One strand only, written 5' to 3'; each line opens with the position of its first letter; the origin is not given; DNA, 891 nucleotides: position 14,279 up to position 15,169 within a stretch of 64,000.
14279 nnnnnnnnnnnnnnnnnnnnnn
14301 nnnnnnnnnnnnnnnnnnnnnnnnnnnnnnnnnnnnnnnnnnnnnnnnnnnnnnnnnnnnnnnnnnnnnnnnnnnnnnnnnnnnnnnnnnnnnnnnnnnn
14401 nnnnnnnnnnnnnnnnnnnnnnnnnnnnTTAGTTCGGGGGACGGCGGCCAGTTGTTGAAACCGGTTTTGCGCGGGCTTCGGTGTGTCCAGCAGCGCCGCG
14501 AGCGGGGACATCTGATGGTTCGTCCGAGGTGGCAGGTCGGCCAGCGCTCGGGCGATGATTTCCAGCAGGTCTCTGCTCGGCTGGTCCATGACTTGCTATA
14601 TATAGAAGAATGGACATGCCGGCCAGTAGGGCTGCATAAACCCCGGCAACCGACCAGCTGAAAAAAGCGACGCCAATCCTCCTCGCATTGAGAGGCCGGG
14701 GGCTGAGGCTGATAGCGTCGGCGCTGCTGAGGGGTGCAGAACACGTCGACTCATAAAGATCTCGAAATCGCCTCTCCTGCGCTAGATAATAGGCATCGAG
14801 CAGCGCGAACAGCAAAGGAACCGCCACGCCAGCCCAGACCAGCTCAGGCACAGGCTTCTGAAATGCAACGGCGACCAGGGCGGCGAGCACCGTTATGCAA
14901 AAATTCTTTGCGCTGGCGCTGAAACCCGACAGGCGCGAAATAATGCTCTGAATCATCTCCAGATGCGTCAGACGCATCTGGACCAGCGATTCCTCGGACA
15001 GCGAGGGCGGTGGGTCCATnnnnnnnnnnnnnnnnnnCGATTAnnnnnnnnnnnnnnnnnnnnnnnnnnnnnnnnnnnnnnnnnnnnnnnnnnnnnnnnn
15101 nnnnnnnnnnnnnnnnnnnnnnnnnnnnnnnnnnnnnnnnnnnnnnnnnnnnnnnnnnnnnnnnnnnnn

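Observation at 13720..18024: SPARTA operon extended by a small multi-TM protein and a ThsB-like TIR-like protein (apparent 4-gene unit)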

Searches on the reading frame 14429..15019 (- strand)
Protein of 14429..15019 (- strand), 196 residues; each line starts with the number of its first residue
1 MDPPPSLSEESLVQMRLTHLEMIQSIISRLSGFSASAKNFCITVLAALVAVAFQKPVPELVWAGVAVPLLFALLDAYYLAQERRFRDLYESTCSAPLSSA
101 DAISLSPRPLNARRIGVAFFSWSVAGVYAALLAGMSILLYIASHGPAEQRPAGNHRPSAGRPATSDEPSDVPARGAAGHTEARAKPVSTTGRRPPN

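Call 3: search_protein_families(library=pfam, proteins=[window:14429-15019:-], max_evalue=0.1)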
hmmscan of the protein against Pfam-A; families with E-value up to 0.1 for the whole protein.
window:14429-15019:- (196 aa): 0 families

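Call 4: search_protein_families(library=padloc, proteins=[window:14429-15019:-], max_evalue=0.1)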
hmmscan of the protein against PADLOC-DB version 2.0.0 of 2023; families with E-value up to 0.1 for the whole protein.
window:14429-15019:- (196 aa): 5 families
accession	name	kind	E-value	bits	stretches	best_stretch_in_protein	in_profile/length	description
PDLC04686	PDC-M50A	-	7.9e-24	82.4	1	16-141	5-131/134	-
PDLC04685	PDC-M50A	-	3e-16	57.9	1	15-140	4-127/130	-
PDLC04687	PDC-M50A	-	2e-15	55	1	10-141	6-139/144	-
PDLC04684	PDC-M50A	-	2.3e-09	35.9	1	18-141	16-139/159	-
PDLC02597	DrmC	-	0.033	12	1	22-69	46-91/242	DrmC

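Call 9: find_homologous_proteins(query=window:14429-15019:-, max_evalue=0.001)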
Query window:14429-15019:- (196 aa): 52 proteins with E <= 0.001 among 1336 candidates.
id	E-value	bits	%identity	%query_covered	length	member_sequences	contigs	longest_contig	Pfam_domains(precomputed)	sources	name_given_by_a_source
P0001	1.4e-121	421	100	100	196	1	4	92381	-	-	-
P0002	4.7e-109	380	92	100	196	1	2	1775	-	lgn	-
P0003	4.3e-105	367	88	100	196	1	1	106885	-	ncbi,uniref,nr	ncbi:hypothetical protein J3E64_003579 [Sphingobium sp. OAS761]|uniref:hypothetical protein n=1 Tax=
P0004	1.2e-103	363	89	98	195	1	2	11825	-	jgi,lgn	jgi:hypothetical protein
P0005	4.5e-102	357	86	99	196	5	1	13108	-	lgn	-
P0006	2.8e-73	264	76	81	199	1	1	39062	-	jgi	jgi:hypothetical protein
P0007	2.7e-63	231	78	73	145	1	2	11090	-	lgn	-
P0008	8.5e-63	229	65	90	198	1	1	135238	-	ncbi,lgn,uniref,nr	ncbi:hypothetical protein [Novosphingobium mathurense]|uniref:Uncharacterized protein n=1 Tax=Novosp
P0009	4.4e-57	211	57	97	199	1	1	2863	-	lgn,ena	-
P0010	1.0e-54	203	65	80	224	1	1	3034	-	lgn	-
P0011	7.4e-52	194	67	73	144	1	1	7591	-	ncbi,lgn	-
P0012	5.1e-51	191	67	71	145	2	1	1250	-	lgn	-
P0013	1.0e-50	190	66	71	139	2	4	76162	-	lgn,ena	-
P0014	3.4e-50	188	65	71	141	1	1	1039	-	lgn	-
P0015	6.6e-50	187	68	70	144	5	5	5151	-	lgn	-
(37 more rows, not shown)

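Call 13: find_related_loci(query=A2, collection=genome_contigs, flank=10000)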
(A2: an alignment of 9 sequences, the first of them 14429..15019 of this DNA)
Query A2 (196 aa) in genome_contigs; peptide patterns used: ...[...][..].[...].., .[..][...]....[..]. (x = any residue, [..] = any of these).
480 stretches matched a pattern; 8 encode a relative of the query (tblastn E <= 1e-3); 8 distinct loci.
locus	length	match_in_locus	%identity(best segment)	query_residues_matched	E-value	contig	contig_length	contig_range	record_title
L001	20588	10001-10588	88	1-196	2e-112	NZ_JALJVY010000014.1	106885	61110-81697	Sphingobium sp. OAS761 Ga0395969_14, whole genome shotgun sequence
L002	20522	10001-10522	66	4-177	4e-63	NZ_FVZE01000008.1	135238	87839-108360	Novosphingobium mathurense strain SM117, whole genome shotgun sequence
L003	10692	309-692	62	1-128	5e-50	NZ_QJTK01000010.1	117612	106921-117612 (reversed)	Rhodobacter viridis strain JA737 Ga0191652_110, whole genome shotgun sequence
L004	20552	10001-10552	43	10-185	1e-36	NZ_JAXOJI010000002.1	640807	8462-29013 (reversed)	Sphingomonas sp. PB4P5 Y678_2, whole genome shotgun sequence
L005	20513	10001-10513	43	10-177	6e-36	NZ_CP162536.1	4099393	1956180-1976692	Sphingomonas albertensis strain LMG 32139 chromosome, complete genome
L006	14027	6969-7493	41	10-182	3e-33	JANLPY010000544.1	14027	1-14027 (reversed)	MAG: Hyphomicrobiaceae bacterium isolate OTE_38_metabat_276 OTE_38_k141_1178322, whole genome shotgun sequence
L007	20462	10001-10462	49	3-160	1e-38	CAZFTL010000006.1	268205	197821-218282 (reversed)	MAG TPA_asm: uncultured Stakelama sp. isolate binchicken_co284_96 genome assembly, contig: NODE_69_length_268205_cov_9.6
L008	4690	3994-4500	37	10-169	1e-25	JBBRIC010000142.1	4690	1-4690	MAG: Sphingomonadales bacterium isolate Co_metawrap_2755 Cmw_2755_k141_125635_length_4690_cov_5.0000, whole genome shotg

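Call 34: search_protein_families(library=pfam, alignment_id=A1, max_evalue=10)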
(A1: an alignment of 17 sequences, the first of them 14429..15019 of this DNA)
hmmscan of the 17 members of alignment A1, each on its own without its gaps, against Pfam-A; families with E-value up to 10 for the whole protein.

A. member 1, window:14429-15019:- (196 aa): 0 families

B. families by the number of members that match (of 17 scanned): 18 families
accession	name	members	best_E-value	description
PF10028.14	DUF2270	5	0.013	Predicted integral membrane protein (DUF2270)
PF10003.15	DUF2244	4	0.04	Integral membrane protein (DUF2244)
PF04206.17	MtrE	2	0.0078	Tetrahydromethanopterin S-methyltransferase, subunit E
PF05814.16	Ac76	2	0.028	Orf76 (Ac76)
PF25637.1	DUF7942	2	0.068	Family of unknown function (DUF7942)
PF19744.4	DUF6232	2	2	Family of unknown function (DUF6232)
PF10507.14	TMEM65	1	0.062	Transmembrane protein 65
PF21724.2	DUF6861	1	0.1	Family of unknown function (DUF6861)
PF05232.17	BTP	1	0.12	Chlorhexidine efflux transporter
PF10066.14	DUF2304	1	0.12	Uncharacterized conserved protein (DUF2304)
PF11808.13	PhoR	1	0.14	Phosphate regulon sensor protein PhoR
PF13994.11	PgaD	1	0.16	PgaD-like protein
PF18893.5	DUF5652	1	0.32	Family of unknown function (DUF5652)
PF19885.4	DUF6358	1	0.33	Family of unknown function (DUF6358)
PF19943.4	DUF6405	1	0.35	Family of unknown function (DUF6405)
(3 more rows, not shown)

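Call 37: search_protein_families(library=pfam, proteins=[L003:912-1427:+, L004:8847-9953:+, L004:10395-11288:+, L006:7342-8271:+, L006:8292-9350:+, L007:10386-11327:+, L007:9114-9488:+, L005:11524-14040:+, L004:7002-8753:+], max_evalue=0.01)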
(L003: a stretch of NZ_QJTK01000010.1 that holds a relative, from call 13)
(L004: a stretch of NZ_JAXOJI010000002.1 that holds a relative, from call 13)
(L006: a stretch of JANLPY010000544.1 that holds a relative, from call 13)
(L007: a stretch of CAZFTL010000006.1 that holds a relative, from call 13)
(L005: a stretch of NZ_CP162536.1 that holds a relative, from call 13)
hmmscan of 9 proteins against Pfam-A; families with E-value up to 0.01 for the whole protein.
L003:912-1427:+ (171 aa): 2 families
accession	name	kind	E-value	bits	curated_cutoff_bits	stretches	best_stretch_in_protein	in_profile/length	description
PF13676.11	TIR_2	-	1e-12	49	28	1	35-143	2-110/122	TIR domain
PF08937.16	ThsB_TIR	-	6.3e-06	27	21.2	1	35-124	1-93/100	Thoeris protein ThsB, TIR-like domain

L004:8847-9953:+ (368 aa): 1 family
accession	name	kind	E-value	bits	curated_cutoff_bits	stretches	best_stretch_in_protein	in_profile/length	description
PF13676.11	TIR_2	-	1.2e-16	61.7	28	1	140-241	1-106/122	TIR domain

L004:10395-11288:+ (297 aa): 1 family
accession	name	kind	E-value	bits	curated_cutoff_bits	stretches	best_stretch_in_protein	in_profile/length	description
PF08937.16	ThsB_TIR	-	4.9e-20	72.2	21.2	1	106-203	1-97/100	Thoeris protein ThsB, TIR-like domain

L006:7342-8271:+ (309 aa): 1 family
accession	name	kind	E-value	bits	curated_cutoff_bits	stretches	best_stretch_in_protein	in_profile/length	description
PF08937.16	ThsB_TIR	-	3e-17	63.3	21.2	1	117-214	1-97/100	Thoeris protein ThsB, TIR-like domain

L006:8292-9350:+ (352 aa): 1 family
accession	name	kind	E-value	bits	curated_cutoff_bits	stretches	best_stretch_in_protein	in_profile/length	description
PF14022.11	DUF4238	-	2.6e-11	43.9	27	1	5-108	1-111/281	Protein of unknown function (DUF4238)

L007:10386-11327:+ (313 aa): 1 family
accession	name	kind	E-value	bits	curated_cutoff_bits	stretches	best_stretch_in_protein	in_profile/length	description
PF08937.16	ThsB_TIR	-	2.2e-17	63.7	21.2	1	122-218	1-97/100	Thoeris protein ThsB, TIR-like domain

L007:9114-9488:+ (124 aa): 0 families

L005:11524-14040:+ (838 aa): 4 families
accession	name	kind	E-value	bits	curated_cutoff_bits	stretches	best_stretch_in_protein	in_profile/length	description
PF13304.12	AAA_21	-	2.8e-16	60.9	27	1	296-419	189-304/304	AAA domain, putative AbiEii toxin, Type IV TA system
PF13175.12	AAA_15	-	4.4e-12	46.7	32.1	2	365-417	325-373/374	AAA ATPase domain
PF20469.4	OLD-like_TOPRIM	-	0.0063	17.5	23.2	0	471-541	7-67/67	Overcoming lysogenization defect protein-like, TOPRIM domain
PF13476.12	AAA_23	-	0.0089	17.1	27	0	48-75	19-46/201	AAA domain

L004:7002-8753:+ (583 aa): 3 families
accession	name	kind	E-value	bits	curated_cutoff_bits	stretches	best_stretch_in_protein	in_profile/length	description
PF20172.3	DUF6538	-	2.4e-08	33.9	27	1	14-73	5-56/60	Domain of unknown function (DUF6538)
PF00589.27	Phage_integrase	-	4.4e-06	27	27.1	1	396-553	30-165/172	Phage integrase family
PF13495.12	Phage_int_SAM_4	-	0.0015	19.3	27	1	241-286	8-53/85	Phage integrase, N-terminal SAM-like domain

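Call 38: search_protein_families(library=padloc, proteins=[L003:912-1427:+, L004:8847-9953:+, L004:10395-11288:+, L006:7342-8271:+, L006:8292-9350:+, L007:10386-11327:+, L007:9114-9488:+, L005:11524-14040:+, L004:7002-8753:+], max_evalue=0.01)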
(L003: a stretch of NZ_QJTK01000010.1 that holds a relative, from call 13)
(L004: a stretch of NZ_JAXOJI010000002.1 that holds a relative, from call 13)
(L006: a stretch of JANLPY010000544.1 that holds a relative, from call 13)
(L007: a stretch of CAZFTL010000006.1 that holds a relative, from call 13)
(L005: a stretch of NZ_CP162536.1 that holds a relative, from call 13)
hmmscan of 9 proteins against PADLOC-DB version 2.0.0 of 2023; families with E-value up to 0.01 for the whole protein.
L003:912-1427:+ (171 aa): 10 families
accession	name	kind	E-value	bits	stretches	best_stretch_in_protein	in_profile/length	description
PDLC00419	ThsB1|ThsB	-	1.7e-63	211.3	1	13-166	10-162/165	TIR-like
PDLC00436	ThsB1|ThsB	-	6.8e-47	157.3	1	2-146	5-152/183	TIR-like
PDLC00423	ThsB1|ThsB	-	3.3e-38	129.3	1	2-148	5-153/190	TIR-like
PDLC00422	ThsB1|ThsB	-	2e-33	113.6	1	6-148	8-159/194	TIR-like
PDLC00437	ThsB1|ThsB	-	7.4e-24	82.2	1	52-147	2-99/129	TIR-like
PDLC00425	ThsB1|ThsB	-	1.2e-16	58.8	1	31-123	251-344/389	TIR-like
PDLC00426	ThsB1|ThsB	-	4.9e-12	43.8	1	21-124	226-331/352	TIR-like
PDLC02012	SAVED5--SAVED_TIR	-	3.7e-08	30.9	1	34-106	16-84/404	-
PDLC00418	ThsB1|ThsB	-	2.4e-06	25.5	1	31-124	4-98/155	TIR-like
PDLC00430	ThsB1|ThsB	-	2.6e-06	25.2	1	16-63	49-97/269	TIR-like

L004:8847-9953:+ (368 aa): 5 families
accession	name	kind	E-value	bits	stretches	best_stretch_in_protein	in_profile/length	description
PDLC02012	SAVED5--SAVED_TIR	-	4.4e-06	24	1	138-215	14-92/404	-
PDLC00434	ThsB1|ThsB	-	8e-05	19.9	1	139-221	140-223/396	TIR-like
PDLC04108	PD-T7-3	-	0.00011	19.5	1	263-344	339-421/432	-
PDLC05062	PDC-S66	-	0.00037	18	1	140-211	151-223/282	-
PDLC00419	ThsB1|ThsB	-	0.0076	14.1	0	136-217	26-111/165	TIR-like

L004:10395-11288:+ (297 aa): 4 families
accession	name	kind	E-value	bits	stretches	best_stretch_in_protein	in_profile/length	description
PDLC00431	ThsB1|ThsB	-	7.7e-43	144.7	1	103-297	3-162/162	TIR-like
PDLC04688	PDC-M50B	-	9.4e-42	141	1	103-293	3-157/162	-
PDLC00433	ThsB1|ThsB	-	2e-27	94.2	1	103-228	3-123/164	TIR-like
PDLC00418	ThsB1|ThsB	-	0.00075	17.4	1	103-205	5-104/155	TIR-like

L006:7342-8271:+ (309 aa): 4 families
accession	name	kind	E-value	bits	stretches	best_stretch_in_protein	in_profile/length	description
PDLC00431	ThsB1|ThsB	-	2.4e-39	133.3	1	113-308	2-161/162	TIR-like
PDLC04688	PDC-M50B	-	5.5e-39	132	1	113-304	2-156/162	-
PDLC00433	ThsB1|ThsB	-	5.3e-25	86.3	1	113-263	2-153/164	TIR-like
PDLC00418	ThsB1|ThsB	-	0.0065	14.3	1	159-215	46-103/155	TIR-like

L006:8292-9350:+ (352 aa): 1 family
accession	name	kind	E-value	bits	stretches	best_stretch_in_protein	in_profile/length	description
PDLC03000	DUF4238-Pers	-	6.7e-05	20.5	1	3-112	4-116/309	-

L007:10386-11327:+ (313 aa): 4 families
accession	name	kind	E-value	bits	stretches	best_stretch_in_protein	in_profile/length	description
PDLC00431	ThsB1|ThsB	-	1.3e-37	127.7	1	119-313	3-162/162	TIR-like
PDLC04688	PDC-M50B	-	2.9e-36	123.1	1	118-308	2-156/162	-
PDLC00433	ThsB1|ThsB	-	1.3e-23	81.9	1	118-243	2-123/164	TIR-like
PDLC00418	ThsB1|ThsB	-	0.0026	15.6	1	118-220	4-104/155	TIR-like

L007:9114-9488:+ (124 aa): 0 families

L005:11524-14040:+ (838 aa): 79 families (the best 25 are shown)
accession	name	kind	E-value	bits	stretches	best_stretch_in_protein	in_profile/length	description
PDLC02980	AriA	-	1.1e-15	56.4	2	288-419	204-304/304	-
PDLC02979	AriA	-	6.4e-14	50.5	2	330-417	290-372/373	-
PDLC02358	Old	-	8.4e-12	42.7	2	359-524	275-434/578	Old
PDLC04135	mad3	-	9.7e-11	39.8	1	369-444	284-352/374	mads_3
PDLC00075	GajA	-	1.1e-10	38.7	1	327-548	231-428/536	AAA ATPase domain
PDLC02981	AriAB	-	2.3e-10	37.8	1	312-482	277-445/694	-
PDLC00091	GajA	-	6.3e-10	36.5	1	368-497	296-421/627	AAA ATPase domain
PDLC00293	PtuA1|PtuA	-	4.3e-09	33.9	1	339-432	310-400/527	AAA ATPase domain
PDLC00067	GajA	-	8.8e-09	32.4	1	353-481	290-410/604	AAA ATPase domain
PDLC03878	NsnB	-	1.6e-08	32.8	1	315-420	186-283/345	-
PDLC02914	ATPase-Toprim_I-B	-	2.2e-08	31.8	1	368-435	202-262/443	-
PDLC00096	GajA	-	2.9e-08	30.9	1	363-492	284-411/630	AAA ATPase domain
PDLC04734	PDC-M62A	-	3.2e-08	31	1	366-440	412-484/597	-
PDLC02335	AbiLi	-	6.4e-08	30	1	52-434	80-255/326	AbiLi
PDLC04180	HEC-01A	-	6.7e-08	30.1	1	367-441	274-344/382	-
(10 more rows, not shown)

L004:7002-8753:+ (583 aa): 0 families

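Call 99: find_encoding_contigs(protein=P0006, flank=6000, max_places=2)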
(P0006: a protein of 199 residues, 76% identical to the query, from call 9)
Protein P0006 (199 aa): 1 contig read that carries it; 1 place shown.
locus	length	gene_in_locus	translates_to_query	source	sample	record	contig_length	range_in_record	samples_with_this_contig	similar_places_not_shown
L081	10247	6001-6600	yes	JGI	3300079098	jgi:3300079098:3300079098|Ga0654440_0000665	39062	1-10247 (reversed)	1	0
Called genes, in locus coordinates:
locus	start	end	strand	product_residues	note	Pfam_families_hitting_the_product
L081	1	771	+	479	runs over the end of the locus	PF01966:HD (faint)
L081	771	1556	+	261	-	-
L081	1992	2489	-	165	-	PF01582:TIR, PF13676:TIR_2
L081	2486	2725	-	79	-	PF12728:HTH_17 (weak), PF00376:MerR (weak)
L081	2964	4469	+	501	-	PF13676:TIR_2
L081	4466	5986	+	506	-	-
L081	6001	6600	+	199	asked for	-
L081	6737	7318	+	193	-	PF08937:ThsB_TIR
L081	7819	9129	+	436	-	-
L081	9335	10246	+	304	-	?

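Call 100: find_encoding_contigs(protein=P0007, flank=6000, max_places=2)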
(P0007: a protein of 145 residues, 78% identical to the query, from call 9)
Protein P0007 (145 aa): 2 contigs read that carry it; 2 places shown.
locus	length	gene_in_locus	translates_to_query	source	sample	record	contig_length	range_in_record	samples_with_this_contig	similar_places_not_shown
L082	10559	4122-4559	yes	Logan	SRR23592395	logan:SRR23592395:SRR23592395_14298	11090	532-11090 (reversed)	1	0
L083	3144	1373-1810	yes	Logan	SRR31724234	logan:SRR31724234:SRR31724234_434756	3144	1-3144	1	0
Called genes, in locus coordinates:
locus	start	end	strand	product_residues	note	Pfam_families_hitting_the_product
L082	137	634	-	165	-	-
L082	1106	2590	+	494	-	PF13676:TIR_2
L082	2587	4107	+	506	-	-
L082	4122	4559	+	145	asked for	-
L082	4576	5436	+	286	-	PF08937:ThsB_TIR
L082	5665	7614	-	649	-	PF13476:AAA_23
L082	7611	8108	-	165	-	PF20288:MC2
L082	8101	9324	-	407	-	PF20282:CTD6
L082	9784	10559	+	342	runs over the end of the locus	PF12167:Arm-DNA-bind_2 (faint), PF02899:Phage_int_SAM_1 (weak), PF00589:Phage_integrase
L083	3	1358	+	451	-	?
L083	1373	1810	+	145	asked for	-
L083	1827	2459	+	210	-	PF08937:ThsB_TIR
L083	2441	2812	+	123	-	PF13340:DUF4096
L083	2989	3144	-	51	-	?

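Call 101: find_encoding_contigs(protein=P0013, flank=6000, max_places=2)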
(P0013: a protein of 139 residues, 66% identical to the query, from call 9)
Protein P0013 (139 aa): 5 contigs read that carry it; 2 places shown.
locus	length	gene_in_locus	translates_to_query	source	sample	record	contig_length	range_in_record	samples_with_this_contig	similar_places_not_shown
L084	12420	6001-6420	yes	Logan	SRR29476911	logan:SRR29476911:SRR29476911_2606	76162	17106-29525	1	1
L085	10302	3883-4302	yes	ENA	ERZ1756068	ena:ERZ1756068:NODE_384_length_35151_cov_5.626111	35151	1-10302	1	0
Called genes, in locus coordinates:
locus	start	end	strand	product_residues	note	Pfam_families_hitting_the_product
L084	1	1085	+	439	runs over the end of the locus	PF13356:Arm-DNA-bind_3, PF22022:Phage_int_M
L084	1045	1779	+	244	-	-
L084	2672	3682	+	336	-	-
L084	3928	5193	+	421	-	PF13676:TIR_2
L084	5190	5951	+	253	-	-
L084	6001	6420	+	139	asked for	-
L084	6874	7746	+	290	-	PF08937:ThsB_TIR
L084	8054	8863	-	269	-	PF02086:MethyltransfD12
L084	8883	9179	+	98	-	-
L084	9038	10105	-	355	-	PF04860:Phage_portal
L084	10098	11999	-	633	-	PF06056:Terminase_5, PF03237:Terminase_6N, PF17289:Terminase_6C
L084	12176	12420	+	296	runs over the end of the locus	PF05929:Phage_GPO_N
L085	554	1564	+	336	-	-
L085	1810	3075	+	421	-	PF13676:TIR_2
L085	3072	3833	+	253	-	-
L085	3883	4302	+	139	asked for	-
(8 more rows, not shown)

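Call 103: find_encoding_contigs(protein=P0005, flank=6000, max_places=2)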
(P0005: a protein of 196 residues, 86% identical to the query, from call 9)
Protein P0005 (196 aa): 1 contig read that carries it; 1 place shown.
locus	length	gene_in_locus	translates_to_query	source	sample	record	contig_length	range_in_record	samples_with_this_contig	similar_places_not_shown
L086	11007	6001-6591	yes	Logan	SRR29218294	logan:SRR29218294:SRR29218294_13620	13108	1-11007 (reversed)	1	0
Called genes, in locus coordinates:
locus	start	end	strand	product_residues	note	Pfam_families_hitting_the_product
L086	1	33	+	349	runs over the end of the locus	-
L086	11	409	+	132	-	-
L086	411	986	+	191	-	PF13207:AAA_17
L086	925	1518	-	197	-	-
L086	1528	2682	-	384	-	-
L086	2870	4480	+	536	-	PF13676:TIR_2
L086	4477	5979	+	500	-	-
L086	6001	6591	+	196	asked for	-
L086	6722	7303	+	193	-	PF08937:ThsB_TIR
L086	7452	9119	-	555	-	-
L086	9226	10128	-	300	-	PF04471:Mrr_cat, PF22722:NA-iREase1 (faint)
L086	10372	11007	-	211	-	?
